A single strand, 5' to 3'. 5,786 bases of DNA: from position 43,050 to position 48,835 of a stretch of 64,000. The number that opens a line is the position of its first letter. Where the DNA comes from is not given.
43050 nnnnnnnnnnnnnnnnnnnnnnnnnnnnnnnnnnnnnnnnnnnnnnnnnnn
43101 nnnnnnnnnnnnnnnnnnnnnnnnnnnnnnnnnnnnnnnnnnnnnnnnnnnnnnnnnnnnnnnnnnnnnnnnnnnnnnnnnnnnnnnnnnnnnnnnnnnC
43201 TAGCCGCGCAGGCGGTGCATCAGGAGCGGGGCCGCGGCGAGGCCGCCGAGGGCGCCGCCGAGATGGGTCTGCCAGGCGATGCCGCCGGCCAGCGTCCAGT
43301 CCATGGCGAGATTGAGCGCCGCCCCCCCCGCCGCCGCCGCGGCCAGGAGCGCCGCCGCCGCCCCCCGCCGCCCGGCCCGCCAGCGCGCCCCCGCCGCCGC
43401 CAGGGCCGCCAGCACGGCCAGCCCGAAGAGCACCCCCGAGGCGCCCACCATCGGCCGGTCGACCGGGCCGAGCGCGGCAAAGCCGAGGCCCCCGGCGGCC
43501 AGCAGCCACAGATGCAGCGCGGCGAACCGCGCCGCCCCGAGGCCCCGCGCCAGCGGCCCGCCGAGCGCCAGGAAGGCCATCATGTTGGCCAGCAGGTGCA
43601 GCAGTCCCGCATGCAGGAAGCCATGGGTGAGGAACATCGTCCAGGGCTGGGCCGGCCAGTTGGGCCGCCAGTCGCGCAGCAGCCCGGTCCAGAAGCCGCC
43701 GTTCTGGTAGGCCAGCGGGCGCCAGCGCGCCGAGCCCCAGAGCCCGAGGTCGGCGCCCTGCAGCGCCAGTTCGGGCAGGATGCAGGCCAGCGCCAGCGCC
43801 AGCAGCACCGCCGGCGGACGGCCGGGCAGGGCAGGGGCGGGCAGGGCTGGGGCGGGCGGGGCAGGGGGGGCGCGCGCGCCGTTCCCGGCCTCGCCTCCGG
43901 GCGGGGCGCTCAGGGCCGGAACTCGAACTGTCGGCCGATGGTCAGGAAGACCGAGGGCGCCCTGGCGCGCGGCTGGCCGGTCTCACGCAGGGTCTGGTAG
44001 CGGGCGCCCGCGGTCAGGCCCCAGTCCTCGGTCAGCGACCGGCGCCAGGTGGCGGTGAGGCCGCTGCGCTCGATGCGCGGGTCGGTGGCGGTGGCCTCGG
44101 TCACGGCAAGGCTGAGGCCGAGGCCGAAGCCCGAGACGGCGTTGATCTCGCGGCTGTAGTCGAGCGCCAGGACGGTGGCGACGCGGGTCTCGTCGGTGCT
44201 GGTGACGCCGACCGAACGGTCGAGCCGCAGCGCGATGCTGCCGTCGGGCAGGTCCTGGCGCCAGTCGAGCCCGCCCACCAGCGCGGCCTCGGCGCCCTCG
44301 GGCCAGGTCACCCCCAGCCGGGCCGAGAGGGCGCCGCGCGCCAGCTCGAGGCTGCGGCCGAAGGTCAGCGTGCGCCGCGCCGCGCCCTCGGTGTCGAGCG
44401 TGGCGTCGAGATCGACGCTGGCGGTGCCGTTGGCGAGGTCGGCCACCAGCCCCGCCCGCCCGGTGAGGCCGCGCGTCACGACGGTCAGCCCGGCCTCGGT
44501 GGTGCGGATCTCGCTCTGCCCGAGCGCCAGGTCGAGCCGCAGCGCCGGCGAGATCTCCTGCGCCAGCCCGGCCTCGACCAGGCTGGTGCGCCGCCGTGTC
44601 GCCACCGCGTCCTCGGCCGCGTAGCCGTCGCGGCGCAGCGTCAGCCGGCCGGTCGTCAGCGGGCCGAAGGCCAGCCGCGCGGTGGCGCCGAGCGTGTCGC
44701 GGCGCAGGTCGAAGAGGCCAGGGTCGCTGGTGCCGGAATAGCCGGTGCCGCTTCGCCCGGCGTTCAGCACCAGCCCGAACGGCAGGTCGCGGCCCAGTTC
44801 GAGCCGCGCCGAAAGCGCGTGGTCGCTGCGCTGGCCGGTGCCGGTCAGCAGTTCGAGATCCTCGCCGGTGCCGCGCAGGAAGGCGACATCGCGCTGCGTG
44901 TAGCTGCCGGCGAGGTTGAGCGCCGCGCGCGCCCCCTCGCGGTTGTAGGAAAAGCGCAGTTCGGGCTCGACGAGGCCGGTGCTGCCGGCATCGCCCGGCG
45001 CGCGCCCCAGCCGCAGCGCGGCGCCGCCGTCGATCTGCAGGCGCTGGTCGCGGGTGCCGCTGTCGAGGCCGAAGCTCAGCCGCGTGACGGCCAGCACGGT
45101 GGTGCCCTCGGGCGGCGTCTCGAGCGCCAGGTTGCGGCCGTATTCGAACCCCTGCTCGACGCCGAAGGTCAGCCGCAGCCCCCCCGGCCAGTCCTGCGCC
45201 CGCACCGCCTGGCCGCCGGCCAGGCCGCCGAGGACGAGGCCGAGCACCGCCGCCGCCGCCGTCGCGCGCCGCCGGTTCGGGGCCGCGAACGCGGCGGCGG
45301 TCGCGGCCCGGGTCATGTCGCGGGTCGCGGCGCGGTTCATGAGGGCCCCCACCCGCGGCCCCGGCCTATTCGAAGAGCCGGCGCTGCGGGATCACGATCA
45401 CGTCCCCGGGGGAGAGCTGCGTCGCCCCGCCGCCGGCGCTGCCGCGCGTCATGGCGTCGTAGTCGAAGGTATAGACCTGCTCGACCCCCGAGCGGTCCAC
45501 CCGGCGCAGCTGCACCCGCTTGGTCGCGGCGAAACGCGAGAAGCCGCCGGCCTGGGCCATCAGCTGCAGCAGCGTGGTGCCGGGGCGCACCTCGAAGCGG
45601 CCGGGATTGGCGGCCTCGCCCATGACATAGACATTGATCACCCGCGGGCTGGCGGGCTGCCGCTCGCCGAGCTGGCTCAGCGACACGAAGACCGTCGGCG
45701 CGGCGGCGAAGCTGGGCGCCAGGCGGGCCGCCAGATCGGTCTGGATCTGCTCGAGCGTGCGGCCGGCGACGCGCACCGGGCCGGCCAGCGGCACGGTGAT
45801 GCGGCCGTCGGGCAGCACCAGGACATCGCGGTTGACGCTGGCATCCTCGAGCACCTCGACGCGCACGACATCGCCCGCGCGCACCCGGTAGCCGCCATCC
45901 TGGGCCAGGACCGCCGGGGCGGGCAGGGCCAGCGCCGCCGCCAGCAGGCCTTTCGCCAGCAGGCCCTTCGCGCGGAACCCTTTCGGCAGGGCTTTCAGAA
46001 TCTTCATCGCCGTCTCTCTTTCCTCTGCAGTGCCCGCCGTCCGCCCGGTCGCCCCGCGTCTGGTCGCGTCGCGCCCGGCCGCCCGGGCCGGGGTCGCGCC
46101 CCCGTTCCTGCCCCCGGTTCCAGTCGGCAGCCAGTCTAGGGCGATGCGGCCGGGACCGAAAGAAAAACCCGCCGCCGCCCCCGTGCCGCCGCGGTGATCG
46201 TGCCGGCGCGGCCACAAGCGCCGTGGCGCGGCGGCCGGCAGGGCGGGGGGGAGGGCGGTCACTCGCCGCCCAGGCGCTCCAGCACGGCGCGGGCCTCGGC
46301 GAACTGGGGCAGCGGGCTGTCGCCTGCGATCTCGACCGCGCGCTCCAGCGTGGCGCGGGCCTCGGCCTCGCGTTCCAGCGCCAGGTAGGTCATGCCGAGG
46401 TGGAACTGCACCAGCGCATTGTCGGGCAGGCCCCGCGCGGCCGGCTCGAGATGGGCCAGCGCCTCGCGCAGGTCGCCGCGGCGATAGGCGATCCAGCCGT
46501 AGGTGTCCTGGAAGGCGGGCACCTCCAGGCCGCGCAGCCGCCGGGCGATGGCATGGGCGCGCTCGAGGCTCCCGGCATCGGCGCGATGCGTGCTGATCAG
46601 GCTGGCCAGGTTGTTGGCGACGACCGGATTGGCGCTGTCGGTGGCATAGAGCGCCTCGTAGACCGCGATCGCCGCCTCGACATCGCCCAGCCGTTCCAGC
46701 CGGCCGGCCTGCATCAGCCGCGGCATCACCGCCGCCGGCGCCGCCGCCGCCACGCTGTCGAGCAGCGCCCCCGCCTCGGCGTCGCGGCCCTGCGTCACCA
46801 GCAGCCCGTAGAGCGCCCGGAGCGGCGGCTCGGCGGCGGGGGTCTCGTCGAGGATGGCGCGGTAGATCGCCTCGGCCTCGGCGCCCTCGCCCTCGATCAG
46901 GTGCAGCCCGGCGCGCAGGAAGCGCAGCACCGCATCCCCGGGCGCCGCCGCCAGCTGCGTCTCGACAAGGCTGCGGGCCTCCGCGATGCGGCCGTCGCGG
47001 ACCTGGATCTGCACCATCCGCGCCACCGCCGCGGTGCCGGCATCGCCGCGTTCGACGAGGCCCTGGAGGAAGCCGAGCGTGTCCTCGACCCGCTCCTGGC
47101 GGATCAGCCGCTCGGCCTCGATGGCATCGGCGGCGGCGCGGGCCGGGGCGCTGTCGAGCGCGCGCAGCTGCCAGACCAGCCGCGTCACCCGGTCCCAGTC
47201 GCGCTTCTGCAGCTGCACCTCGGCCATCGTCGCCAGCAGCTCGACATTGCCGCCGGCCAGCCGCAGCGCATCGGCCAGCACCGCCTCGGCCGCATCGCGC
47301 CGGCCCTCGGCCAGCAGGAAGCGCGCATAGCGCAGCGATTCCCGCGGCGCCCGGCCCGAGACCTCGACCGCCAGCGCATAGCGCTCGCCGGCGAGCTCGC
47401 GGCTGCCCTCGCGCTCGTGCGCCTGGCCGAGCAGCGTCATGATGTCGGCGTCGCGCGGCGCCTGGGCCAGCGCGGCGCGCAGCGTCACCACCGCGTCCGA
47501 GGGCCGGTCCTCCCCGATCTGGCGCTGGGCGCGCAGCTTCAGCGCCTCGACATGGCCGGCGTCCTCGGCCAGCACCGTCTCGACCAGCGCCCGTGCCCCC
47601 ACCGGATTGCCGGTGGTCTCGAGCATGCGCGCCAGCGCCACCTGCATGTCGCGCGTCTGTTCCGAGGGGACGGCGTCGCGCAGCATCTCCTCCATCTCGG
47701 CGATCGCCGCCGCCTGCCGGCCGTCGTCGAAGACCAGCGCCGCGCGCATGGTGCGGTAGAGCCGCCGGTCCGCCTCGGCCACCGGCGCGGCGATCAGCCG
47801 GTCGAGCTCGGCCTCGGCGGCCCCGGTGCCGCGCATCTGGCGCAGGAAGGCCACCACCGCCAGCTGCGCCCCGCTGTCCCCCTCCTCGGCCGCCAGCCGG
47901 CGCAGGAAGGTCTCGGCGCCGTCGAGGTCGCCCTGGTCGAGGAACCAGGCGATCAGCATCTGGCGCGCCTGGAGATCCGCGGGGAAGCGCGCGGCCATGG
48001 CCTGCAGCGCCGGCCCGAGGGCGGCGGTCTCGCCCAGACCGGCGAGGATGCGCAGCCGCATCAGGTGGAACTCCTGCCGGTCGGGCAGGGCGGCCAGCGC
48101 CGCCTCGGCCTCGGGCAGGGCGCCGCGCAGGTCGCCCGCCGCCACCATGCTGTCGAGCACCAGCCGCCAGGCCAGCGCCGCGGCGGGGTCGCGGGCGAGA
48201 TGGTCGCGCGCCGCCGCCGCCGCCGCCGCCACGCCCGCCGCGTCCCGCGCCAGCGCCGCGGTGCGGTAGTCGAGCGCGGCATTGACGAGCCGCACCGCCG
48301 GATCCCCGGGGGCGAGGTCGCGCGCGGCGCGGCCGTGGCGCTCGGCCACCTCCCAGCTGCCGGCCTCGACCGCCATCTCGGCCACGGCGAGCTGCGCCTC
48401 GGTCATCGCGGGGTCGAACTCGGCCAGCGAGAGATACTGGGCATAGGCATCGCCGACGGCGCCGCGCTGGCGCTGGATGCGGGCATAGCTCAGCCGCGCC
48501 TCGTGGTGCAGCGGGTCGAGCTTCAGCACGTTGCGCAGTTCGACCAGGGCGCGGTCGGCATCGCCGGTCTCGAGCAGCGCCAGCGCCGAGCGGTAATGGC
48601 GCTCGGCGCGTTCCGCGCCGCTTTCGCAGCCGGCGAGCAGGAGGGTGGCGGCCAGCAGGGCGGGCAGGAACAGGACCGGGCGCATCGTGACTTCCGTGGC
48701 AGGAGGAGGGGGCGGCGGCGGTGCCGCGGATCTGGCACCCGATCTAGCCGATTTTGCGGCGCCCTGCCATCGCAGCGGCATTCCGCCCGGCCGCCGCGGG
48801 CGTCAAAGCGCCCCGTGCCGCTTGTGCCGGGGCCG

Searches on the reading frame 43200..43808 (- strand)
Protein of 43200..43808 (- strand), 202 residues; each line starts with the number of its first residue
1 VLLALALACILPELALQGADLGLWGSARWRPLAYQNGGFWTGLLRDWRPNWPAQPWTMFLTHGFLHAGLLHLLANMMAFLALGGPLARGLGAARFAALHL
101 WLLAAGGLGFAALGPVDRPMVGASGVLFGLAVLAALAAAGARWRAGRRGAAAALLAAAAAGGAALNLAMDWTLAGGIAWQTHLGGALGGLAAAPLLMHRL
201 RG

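Call 33: search_protein_families(library=ncbifam, proteins=[window:43200-43808:-], max_evalue=0.001)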
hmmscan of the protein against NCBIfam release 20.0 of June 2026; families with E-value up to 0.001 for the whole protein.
window:43200-43808:- (202 aa): 2 families
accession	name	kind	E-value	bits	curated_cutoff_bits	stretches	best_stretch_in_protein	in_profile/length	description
TIGR03902.1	rhom_GG_sort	equivalog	7.3e-12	45.5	84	1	54-193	15-153/154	rhombosortase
NF008155.0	PRK10907.1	equivalog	1.6e-05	24.4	335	1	56-131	136-208/276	rhomboid family intramembrane serine protease GlpG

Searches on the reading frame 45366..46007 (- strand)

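Call 33: search_protein_families(library=ncbifam, proteins=[window:45366-46007:-], max_evalue=0.001)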
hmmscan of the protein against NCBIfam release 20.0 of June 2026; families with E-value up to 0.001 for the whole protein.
window:45366-46007:- (213 aa): 4 families
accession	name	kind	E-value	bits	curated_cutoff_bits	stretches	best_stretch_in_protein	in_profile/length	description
TIGR03027.2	pepcterm_export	equivalog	1.9e-30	105.8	180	1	40-209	3-167/169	XrtA/PEP-CTERM system exopolysaccharide export protein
NF041843.1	EpsY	equivalog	2.3e-24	85.8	320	1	35-206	48-210/211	exopolysaccharide export protein EpsY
TIGR03028.1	EpsE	equivalog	2.2e-17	63.2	262.65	2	40-117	2-80/239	polysaccharide export protein EpsE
NF011658.0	PRK15078.1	subfamily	2e-11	43.3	333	1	62-208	118-251/380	polysaccharide export protein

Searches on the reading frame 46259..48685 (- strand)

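Call 33: search_protein_families(library=ncbifam, proteins=[window:46259-48685:-], max_evalue=0.001)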
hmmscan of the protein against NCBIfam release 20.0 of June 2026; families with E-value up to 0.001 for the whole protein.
window:46259-48685:- (808 aa): 15 families
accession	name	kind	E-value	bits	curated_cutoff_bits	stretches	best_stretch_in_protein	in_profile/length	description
TIGR02917.1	PEP_TPR_lipo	equivalog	4.6e-56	190.2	312.2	5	315-617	506-802/899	XrtA/PEP-CTERM system TPR-repeat protein PrsT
NF040959.1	MamA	equivalog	1.4e-17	63.8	200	1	309-443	39-169/204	magnetosome protein MamA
NF033920.0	C39_PA2778_fam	equivalog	2e-13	50.3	150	0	392-477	169-254/255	PA2778 family cysteine peptidase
TIGR02521.1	type_IV_pilW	equivalog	2.9e-11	43.4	154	1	396-573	48-225/234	type IV pilus biogenesis/stability protein PilW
NF052415.1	T3SS_chap_SctY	equivalog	9.7e-10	38.9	70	0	378-474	5-104/106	type III secretion apparatus assembly chaperone SctY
TIGR02552.1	LcrH_SycD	equivalog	2.8e-09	36.8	104.8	0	737-794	66-123/136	SycD/LcrH family type III secretion system chaperone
TIGR03939.1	PGA_TPR_OMP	equivalog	4.3e-08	31.8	366.65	1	28-143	396-511/800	poly-beta-1,6 N-acetyl-D-glucosamine export porin PgaA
NF033762.1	social_mot_Tgl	equivalog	7.7e-07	28.7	225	0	10-114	9-119/252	social motility TPR repeat lipoprotein Tgl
NF047371.1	FlcA_CTERM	equivalog_domain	2.7e-05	22.8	300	0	730-786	480-536/646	periplasmic flagellar collar protein FlcA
NF008520.0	PRK11447.1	equivalog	4.2e-05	21.5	858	0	322-441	213-331/1157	cellulose synthase complex outer membrane protein BcsC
TIGR00540.1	TPR_hemY_coli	hypoth_equivalog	4.3e-05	22.5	142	0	242-425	155-338/385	heme biosynthesis-associated TPR protein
NF008757.0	PRK11788.1-5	equivalog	0.00027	20.2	363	0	457-591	190-322/388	lipopolysaccharide assembly protein LapB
NF008756.0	PRK11788.1-4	equivalog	0.00078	18.6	474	0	453-584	186-315/389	lipopolysaccharide assembly protein LapB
TIGR03504.1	FimV_Cterm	subfamily_domain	0.00079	19.4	30.65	0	351-378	5-32/44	FimV/HubP family polar landmark protein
TIGR02795.1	tol_pal_ybgF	equivalog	0.00092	19.8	90.1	0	28-114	3-95/119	tol-pal system protein YbgF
